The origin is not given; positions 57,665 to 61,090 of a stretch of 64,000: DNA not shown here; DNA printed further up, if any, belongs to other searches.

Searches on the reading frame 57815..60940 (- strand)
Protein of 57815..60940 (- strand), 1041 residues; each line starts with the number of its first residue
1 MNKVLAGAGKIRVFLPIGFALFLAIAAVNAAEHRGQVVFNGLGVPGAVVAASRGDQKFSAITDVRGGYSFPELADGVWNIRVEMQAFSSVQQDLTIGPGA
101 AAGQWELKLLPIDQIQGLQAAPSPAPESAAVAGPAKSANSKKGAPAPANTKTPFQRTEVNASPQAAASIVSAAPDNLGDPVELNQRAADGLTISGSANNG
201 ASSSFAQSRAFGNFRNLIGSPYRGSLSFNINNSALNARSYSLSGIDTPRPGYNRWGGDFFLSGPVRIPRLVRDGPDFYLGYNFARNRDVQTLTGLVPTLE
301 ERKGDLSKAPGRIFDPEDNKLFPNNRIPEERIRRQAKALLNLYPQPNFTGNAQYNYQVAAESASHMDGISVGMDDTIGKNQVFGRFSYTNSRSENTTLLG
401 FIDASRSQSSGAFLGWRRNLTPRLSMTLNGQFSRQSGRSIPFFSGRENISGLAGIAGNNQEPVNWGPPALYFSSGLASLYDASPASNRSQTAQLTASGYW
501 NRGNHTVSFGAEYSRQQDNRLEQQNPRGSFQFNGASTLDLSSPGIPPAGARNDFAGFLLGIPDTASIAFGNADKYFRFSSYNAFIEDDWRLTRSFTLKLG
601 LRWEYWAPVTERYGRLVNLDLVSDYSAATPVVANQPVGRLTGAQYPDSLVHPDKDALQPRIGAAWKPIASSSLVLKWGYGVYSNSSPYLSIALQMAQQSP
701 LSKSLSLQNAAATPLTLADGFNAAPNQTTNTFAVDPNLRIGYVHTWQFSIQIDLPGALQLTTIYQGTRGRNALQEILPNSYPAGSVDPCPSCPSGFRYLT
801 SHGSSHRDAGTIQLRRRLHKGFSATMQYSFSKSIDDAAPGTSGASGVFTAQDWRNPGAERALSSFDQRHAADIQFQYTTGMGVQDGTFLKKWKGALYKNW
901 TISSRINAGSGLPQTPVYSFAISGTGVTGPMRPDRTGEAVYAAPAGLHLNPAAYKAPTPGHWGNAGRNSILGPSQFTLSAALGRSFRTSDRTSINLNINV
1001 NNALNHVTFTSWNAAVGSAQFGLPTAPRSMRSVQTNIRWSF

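Call 45: search_protein_families(library=pfam, proteins=[window:57815-60940:-], max_evalue=0.01)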
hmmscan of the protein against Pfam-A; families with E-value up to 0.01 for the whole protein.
window:57815-60940:- (1041 aa): 2 families
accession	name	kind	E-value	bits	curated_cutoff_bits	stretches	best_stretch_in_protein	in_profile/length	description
PF25183.1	OMP_b-brl_4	-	5.7e-148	495.2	30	1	222-1034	9-838/838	Outer membrane beta barrel domain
PF13620.12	CarboxypepD_reg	-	7.3e-08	33.1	32.3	1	35-102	4-75/82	Carboxypeptidase regulatory-like domain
